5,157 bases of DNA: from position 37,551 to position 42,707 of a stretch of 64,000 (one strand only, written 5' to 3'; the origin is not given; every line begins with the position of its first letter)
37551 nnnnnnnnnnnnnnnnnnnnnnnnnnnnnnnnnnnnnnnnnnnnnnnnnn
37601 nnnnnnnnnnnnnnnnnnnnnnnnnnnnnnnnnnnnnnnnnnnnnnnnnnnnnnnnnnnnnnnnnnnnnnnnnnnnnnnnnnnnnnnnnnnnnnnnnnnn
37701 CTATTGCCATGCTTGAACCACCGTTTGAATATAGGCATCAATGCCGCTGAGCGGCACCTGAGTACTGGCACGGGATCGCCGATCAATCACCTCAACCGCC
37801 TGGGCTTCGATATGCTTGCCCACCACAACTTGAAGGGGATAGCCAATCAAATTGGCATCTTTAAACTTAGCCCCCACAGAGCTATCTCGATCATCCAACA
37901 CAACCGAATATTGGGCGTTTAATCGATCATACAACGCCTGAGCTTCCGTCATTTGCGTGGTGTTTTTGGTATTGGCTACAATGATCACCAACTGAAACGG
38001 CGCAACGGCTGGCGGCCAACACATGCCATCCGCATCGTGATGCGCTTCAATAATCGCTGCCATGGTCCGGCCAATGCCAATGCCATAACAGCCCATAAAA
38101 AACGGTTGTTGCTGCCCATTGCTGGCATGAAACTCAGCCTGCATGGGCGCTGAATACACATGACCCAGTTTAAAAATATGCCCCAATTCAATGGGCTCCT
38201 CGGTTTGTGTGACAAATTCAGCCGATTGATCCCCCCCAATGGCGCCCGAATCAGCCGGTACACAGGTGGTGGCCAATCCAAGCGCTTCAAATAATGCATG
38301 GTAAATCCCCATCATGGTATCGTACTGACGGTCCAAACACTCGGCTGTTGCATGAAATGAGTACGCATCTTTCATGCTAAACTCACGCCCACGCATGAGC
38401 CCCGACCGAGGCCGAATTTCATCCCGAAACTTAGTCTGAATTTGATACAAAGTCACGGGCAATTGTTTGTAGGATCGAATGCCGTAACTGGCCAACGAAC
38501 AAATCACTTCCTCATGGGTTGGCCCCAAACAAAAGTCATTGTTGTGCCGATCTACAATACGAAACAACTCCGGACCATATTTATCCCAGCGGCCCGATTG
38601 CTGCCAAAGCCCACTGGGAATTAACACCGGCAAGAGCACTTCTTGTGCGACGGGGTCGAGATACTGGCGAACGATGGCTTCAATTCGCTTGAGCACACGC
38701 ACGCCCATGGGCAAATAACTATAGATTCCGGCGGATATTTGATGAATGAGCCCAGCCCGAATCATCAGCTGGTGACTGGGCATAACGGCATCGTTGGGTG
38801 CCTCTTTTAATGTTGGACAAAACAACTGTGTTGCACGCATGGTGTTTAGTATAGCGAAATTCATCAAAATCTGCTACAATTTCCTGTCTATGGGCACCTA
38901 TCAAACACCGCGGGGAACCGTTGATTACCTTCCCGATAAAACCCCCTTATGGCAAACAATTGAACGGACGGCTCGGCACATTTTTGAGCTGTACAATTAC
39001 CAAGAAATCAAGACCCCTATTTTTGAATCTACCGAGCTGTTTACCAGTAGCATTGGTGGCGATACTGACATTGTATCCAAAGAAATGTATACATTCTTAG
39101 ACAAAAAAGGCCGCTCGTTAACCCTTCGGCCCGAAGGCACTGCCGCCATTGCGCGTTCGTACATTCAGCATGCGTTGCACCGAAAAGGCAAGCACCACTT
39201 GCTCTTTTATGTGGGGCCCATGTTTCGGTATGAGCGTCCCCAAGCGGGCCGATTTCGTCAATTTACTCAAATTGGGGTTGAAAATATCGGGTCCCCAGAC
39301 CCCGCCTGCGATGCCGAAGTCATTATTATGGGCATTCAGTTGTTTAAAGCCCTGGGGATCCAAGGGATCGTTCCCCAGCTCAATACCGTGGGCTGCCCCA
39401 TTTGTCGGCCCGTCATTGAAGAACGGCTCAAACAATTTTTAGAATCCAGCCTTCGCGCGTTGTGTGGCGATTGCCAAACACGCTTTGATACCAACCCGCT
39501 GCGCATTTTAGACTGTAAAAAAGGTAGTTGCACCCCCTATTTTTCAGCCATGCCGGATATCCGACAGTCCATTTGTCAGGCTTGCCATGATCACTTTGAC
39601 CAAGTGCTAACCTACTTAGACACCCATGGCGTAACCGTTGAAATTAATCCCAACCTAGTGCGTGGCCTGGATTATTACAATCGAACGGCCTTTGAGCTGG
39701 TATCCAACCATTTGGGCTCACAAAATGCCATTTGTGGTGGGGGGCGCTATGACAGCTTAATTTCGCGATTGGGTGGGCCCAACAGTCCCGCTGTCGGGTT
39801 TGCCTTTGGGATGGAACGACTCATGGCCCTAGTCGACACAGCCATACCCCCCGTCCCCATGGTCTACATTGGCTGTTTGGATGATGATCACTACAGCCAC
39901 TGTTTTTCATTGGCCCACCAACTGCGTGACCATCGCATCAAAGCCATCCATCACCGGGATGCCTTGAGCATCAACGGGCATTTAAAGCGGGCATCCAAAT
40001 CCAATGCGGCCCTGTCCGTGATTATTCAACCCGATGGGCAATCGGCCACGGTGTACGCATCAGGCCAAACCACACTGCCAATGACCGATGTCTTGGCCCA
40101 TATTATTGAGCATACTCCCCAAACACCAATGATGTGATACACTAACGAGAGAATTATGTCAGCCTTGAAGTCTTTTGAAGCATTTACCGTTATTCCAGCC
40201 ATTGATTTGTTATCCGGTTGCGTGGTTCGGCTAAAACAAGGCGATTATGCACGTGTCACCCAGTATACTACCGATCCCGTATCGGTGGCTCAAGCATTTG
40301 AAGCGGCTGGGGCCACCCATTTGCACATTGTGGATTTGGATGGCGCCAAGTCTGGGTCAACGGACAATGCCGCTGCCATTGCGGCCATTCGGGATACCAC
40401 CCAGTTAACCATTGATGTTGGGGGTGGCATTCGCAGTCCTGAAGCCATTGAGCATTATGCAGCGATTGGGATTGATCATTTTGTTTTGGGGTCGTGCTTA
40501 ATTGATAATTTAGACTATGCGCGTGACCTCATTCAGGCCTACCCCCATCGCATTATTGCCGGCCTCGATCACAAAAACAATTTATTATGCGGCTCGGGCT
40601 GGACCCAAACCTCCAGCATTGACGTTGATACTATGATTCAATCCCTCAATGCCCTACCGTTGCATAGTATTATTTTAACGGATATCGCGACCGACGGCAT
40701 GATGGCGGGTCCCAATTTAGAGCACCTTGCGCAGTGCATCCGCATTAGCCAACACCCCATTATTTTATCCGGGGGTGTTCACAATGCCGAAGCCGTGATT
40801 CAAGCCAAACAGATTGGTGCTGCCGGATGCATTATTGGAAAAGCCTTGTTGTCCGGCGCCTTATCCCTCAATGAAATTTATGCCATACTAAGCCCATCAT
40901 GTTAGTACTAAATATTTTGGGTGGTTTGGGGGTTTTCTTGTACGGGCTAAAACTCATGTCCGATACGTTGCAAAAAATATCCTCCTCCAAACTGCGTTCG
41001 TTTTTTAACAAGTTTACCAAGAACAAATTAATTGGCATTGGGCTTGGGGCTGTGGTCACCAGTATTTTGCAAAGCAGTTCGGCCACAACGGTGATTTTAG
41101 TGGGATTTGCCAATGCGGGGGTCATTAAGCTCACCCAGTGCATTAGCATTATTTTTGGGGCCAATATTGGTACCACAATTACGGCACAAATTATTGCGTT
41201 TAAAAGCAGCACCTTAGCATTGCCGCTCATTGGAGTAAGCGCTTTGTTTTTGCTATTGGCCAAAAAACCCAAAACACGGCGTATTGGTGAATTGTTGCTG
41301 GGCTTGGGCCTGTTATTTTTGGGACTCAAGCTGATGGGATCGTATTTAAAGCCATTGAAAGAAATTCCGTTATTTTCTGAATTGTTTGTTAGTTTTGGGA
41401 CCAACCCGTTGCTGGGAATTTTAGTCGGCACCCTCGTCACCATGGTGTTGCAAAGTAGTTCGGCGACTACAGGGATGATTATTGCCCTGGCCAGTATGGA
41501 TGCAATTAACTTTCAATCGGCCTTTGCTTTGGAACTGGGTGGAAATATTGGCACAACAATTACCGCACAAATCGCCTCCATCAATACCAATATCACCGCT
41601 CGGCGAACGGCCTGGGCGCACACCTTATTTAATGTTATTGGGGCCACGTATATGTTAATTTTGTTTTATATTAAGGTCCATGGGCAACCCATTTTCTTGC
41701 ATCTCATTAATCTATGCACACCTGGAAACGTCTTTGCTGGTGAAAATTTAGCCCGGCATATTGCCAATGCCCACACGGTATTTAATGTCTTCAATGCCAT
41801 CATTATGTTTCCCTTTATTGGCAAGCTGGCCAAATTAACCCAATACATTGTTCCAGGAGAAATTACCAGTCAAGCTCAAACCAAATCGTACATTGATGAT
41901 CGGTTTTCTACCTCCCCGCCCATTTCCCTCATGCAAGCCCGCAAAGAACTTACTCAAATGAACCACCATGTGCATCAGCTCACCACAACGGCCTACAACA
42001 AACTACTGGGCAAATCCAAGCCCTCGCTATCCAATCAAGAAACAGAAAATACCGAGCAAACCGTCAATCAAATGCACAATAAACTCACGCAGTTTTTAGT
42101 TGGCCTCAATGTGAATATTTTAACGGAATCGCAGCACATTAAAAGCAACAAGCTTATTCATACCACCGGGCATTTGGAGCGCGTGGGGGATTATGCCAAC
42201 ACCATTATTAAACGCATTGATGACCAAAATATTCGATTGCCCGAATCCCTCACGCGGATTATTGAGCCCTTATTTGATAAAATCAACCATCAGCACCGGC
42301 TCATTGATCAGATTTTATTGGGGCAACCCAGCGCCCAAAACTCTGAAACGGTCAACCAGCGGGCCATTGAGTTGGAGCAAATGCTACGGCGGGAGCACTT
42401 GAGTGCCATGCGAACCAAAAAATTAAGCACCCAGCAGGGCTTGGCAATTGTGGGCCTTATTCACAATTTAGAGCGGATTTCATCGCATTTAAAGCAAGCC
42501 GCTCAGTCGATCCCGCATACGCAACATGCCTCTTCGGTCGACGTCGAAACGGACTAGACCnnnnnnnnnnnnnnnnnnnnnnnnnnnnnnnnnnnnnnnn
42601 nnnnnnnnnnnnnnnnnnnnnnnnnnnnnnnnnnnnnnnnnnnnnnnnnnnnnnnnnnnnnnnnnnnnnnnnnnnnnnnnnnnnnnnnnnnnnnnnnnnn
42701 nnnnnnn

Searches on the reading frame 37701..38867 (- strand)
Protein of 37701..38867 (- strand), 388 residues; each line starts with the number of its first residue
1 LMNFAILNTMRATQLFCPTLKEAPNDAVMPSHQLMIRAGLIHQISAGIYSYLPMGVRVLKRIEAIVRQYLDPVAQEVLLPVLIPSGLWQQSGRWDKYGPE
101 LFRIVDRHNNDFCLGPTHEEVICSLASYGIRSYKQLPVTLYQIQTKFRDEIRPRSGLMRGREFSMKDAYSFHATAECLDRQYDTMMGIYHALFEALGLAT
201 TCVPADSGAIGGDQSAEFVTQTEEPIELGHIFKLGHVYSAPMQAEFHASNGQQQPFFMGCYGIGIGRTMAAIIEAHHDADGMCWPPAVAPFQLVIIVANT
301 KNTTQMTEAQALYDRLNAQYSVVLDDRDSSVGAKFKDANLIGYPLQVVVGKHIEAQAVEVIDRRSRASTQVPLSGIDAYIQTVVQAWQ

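Call 46: search_protein_families(library=pfam, proteins=[window:37701-38867:-], max_evalue=0.00001)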
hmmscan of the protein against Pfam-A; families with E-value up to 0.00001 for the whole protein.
window:37701-38867:- (388 aa): 2 families
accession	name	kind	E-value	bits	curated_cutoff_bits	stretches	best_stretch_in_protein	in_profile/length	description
PF00587.30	tRNA-synt_2b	-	2.8e-31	109.4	29.3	1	102-276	1-179/179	tRNA synthetase class II core domain (G, H, P, S and T)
PF03129.25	HGTP_anticodon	-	1.3e-15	57.8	21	1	292-381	1-92/94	Anticodon binding domain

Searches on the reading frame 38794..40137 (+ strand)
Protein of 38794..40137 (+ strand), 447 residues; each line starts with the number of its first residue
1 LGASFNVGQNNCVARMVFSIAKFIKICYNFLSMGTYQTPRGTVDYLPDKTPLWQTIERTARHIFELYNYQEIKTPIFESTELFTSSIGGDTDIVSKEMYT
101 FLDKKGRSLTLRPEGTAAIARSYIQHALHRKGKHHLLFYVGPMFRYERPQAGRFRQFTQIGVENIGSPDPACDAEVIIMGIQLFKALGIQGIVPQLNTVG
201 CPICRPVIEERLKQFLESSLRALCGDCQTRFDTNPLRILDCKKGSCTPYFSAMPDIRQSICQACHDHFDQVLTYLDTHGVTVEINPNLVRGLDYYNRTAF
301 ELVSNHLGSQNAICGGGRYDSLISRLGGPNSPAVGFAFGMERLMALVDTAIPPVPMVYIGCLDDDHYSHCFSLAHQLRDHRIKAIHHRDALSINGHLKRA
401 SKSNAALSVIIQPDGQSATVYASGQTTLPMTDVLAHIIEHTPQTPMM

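Call 46: search_protein_families(library=pfam, proteins=[window:38794-40137:+], max_evalue=0.00001)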
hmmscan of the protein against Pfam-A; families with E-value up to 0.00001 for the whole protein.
window:38794-40137:+ (447 aa): 2 families
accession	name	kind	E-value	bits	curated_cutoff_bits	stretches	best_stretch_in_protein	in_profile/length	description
PF13393.11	tRNA-synt_His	-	7.4e-46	157.2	25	1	41-343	1-308/308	Histidyl-tRNA synthetase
PF00587.30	tRNA-synt_2b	-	3.2e-13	50.6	29.3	1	99-347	1-175/179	tRNA synthetase class II core domain (G, H, P, S and T)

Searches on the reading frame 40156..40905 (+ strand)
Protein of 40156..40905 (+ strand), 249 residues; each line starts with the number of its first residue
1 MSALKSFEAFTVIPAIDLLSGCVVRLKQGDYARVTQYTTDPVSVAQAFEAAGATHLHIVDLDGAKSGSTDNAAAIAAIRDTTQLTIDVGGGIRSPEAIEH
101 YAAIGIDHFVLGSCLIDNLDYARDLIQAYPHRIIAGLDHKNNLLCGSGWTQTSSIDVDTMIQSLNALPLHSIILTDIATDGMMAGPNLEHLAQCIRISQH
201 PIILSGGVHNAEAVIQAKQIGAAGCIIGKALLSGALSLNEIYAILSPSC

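Call 110: search_protein_families(library=pfam, proteins=[window:40156-40905:+], max_evalue=0.00001)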
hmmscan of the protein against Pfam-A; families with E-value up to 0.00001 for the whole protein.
window:40156-40905:+ (249 aa): 2 families
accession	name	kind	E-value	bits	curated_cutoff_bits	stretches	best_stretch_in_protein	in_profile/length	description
PF00977.27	His_biosynth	-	3.4e-64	216.8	23.6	1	12-236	2-227/228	Histidine biosynthesis protein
PF00290.26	Trp_syntA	-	5.6e-06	25.9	27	0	71-124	186-238/259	Tryptophan synthase alpha chain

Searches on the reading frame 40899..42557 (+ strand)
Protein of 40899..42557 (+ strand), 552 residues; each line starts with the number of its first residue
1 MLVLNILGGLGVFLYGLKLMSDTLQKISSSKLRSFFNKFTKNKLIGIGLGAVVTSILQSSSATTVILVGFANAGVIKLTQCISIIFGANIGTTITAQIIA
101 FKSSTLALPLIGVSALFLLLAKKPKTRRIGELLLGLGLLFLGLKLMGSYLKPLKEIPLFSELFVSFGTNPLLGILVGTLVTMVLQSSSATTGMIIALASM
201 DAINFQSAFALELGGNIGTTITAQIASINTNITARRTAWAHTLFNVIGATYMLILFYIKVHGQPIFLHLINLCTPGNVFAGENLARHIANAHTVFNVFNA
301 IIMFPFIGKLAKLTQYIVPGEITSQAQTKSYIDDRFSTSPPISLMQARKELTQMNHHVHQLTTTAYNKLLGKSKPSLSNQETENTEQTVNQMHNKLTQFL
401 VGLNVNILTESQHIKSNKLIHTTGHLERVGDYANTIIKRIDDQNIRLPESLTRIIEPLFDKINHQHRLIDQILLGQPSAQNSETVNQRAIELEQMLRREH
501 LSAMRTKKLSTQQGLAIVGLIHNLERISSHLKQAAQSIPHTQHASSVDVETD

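Call 46: search_protein_families(library=pfam, proteins=[window:40899-42557:+], max_evalue=0.00001)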
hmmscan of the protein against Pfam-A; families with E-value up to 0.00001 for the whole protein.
window:40899-42557:+ (552 aa): 2 families
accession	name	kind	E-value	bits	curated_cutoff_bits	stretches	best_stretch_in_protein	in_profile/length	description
PF02690.20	Na_Pi_cotrans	-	1e-61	207.4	29.1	2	12-147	1-136/137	Na+/Pi-cotransporter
PF01895.24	PhoU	-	3.6e-09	37.3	23.5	0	352-440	2-89/89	PhoU domain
